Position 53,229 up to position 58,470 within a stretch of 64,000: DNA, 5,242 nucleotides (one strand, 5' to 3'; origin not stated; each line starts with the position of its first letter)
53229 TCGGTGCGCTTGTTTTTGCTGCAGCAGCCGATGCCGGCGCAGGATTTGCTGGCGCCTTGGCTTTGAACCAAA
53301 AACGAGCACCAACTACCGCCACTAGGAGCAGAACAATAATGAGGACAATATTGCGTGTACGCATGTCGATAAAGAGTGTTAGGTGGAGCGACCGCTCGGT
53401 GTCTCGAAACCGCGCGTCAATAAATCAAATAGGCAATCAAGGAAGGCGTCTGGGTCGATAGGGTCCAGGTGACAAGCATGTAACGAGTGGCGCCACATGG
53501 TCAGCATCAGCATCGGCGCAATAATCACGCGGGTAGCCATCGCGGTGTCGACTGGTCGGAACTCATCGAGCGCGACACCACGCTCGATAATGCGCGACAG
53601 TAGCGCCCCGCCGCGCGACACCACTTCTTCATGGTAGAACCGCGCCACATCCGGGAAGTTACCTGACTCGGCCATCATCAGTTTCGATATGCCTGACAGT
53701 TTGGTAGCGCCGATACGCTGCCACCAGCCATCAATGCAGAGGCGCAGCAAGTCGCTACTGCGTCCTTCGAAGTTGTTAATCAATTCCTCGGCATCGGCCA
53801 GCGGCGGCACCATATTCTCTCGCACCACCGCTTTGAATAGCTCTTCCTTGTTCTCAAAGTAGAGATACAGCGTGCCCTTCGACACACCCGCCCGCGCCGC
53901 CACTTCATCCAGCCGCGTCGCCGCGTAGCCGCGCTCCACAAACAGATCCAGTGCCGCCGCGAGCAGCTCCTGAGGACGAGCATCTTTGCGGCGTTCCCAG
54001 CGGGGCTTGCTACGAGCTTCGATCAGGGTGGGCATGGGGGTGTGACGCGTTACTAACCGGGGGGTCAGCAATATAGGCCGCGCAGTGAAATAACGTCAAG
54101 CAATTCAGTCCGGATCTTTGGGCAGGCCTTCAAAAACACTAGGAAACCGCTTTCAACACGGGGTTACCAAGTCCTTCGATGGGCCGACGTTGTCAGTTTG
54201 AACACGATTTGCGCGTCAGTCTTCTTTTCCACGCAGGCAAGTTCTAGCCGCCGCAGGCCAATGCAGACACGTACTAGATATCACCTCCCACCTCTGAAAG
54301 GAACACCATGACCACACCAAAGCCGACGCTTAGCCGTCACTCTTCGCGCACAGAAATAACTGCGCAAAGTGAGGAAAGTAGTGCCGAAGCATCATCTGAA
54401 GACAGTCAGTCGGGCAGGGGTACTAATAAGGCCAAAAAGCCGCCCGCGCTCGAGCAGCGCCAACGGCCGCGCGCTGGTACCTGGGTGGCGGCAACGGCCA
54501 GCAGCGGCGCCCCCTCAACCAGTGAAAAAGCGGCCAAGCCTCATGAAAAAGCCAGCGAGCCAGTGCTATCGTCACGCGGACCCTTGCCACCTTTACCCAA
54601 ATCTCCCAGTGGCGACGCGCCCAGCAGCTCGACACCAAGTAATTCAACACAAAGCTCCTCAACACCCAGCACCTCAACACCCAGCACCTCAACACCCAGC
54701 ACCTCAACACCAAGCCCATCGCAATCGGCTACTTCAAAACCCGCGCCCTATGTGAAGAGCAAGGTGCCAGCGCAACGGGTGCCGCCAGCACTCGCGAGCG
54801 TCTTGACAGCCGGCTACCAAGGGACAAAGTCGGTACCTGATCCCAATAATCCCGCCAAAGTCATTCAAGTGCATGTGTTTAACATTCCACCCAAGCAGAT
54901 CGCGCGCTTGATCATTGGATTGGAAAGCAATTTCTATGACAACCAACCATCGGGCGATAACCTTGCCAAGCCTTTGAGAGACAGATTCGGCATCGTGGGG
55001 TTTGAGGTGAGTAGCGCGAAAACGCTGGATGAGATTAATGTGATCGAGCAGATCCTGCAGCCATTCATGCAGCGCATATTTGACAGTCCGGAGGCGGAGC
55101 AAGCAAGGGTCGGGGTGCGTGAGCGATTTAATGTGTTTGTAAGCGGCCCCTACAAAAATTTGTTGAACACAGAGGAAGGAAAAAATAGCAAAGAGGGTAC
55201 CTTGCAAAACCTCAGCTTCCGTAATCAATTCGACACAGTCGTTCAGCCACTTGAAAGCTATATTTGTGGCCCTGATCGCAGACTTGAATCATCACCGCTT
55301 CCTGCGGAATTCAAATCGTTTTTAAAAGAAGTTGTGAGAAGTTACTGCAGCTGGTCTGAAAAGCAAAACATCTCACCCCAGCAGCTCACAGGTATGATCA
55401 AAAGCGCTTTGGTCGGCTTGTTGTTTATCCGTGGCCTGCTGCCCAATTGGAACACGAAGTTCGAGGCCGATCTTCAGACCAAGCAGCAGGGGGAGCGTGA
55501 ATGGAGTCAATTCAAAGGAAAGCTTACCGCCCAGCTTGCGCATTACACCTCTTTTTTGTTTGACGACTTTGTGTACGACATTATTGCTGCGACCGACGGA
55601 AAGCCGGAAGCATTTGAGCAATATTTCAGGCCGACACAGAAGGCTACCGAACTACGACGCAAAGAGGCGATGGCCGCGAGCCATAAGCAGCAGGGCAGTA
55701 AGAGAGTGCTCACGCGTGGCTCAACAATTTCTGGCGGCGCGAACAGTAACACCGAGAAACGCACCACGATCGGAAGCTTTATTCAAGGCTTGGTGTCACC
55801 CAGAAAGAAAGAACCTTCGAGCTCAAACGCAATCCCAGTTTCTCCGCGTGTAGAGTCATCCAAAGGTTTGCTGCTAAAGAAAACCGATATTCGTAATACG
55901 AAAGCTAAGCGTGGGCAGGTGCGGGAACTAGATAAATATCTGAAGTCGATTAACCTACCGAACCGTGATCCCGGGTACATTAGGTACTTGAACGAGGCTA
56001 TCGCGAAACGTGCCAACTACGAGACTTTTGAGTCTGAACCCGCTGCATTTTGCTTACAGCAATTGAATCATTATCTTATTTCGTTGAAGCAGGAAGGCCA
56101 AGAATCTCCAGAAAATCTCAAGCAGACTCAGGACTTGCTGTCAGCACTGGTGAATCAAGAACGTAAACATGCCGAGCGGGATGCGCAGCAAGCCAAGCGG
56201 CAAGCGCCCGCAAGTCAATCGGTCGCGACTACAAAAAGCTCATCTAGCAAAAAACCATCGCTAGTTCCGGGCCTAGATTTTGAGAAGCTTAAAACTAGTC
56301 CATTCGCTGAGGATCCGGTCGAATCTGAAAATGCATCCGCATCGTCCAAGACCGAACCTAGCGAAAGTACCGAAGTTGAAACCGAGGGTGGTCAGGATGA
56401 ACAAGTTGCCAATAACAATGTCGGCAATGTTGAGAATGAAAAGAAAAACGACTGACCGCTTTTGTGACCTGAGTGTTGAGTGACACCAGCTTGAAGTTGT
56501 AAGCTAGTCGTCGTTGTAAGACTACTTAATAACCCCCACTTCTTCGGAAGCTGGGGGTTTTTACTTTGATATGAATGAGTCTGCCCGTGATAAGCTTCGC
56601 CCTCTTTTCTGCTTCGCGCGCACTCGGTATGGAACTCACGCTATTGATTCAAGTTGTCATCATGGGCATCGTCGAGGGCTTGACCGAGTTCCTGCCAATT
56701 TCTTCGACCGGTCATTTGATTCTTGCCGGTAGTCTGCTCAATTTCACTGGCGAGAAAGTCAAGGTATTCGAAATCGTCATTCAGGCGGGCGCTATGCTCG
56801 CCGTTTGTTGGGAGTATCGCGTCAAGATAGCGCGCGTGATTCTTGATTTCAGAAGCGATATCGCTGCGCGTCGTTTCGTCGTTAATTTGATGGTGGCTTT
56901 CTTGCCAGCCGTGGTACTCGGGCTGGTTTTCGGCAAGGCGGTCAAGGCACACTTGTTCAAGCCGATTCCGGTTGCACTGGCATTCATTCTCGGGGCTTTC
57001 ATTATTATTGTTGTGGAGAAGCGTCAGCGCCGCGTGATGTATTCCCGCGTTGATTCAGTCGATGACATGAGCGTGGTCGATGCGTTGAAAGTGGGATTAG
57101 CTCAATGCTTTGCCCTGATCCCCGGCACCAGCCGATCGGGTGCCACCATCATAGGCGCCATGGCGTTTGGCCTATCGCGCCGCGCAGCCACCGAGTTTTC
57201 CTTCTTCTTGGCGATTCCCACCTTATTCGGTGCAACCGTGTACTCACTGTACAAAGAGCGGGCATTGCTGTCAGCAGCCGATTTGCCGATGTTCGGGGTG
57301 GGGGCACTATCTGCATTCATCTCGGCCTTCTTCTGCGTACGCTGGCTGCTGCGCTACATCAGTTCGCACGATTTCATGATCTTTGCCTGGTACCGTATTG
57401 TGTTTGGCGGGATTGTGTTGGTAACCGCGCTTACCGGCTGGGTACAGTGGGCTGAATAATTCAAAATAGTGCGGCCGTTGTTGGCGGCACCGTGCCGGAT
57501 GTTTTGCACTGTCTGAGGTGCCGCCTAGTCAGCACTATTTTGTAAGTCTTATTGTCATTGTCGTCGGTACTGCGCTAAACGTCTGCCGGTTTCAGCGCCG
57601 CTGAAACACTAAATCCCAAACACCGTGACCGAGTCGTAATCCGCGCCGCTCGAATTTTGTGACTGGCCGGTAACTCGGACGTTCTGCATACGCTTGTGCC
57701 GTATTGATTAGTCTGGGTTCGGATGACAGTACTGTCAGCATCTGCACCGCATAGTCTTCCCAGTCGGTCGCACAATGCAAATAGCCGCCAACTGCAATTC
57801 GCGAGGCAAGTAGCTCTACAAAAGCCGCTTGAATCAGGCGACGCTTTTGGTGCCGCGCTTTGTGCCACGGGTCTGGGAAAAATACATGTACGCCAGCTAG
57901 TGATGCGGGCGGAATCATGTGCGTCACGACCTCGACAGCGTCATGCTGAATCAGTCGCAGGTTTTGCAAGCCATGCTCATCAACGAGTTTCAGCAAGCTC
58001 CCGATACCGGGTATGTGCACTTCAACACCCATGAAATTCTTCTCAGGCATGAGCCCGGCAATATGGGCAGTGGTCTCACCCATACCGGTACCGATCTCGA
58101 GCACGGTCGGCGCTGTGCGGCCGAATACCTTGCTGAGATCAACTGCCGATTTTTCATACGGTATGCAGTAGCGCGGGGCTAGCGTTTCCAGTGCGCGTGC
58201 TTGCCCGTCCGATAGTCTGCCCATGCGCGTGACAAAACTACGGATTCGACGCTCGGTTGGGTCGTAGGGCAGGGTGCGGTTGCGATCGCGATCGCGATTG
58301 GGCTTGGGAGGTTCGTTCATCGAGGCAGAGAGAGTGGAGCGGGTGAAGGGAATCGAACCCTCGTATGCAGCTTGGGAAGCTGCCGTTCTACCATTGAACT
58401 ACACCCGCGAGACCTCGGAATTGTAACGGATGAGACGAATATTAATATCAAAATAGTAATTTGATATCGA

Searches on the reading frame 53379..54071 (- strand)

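Call 62: search_protein_families(library=pfam, proteins=[window:53379-54071:-], max_evalue=0.01)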
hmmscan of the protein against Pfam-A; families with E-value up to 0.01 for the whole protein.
window:53379-54071:- (230 aa): 5 families
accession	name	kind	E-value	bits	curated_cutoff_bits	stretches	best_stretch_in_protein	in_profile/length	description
PF00440.29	TetR_N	-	4.5e-20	71.6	24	1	36-82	1-47/47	Bacterial regulatory proteins, tetR family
PF16859.10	TetR_C_11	-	1.5e-05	25.8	32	1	124-195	26-98/113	Tetracyclin repressor-like, C-terminal domain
PF14246.11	TetR_C_7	-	6.7e-05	23.3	22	1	126-194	20-88/119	AefR-like transcriptional repressor, C-terminal domain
PF17935.6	TetR_C_27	-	0.0049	17.4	26.1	0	154-191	48-85/106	Tetracyclin repressor-like, C-terminal domain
PF17932.6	TetR_C_24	-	0.0073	17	26.4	0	155-193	52-90/114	Tetracyclin repressor-like, C-terminal domain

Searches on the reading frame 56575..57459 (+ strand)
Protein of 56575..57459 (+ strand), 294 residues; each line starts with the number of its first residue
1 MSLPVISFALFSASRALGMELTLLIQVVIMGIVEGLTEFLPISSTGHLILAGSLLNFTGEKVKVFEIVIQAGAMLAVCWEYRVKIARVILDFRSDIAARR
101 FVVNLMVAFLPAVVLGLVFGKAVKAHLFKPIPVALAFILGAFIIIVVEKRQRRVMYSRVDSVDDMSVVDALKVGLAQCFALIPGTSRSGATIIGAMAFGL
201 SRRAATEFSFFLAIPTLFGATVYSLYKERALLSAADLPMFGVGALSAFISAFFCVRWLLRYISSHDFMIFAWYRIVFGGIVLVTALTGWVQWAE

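Call 62: search_protein_families(library=pfam, proteins=[window:56575-57459:+], max_evalue=0.01)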
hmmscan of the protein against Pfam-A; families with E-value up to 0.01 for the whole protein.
window:56575-57459:+ (294 aa): 1 family
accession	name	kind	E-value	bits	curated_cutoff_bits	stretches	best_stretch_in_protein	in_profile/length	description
PF02673.24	BacA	-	1.9e-83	280.6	33.4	1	28-279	2-256/257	Bacitracin resistance protein BacA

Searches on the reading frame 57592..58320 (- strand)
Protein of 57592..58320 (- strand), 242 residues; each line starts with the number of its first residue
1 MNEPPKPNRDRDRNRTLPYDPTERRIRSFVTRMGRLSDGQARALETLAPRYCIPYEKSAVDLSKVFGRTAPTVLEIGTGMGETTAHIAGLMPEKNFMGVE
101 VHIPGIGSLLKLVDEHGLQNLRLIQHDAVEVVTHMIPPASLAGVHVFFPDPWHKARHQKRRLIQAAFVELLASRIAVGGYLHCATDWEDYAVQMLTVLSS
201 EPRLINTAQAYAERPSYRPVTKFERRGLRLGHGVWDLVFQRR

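Call 62: search_protein_families(library=pfam, proteins=[window:57592-58320:-], max_evalue=0.01)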
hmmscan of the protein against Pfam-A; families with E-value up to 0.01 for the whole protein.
window:57592-58320:- (242 aa): 3 families
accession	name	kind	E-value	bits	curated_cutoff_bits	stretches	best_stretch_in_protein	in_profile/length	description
PF02390.23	Methyltransf_4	-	3.1e-54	183.5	24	1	70-237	2-173/173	Putative methyltransferase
PF06080.18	DUF938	-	0.00024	21.4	27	1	62-123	18-79/202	Protein of unknown function (DUF938)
PF13649.12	Methyltransf_25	-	0.00049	21.2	27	1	73-148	1-72/97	Methyltransferase domain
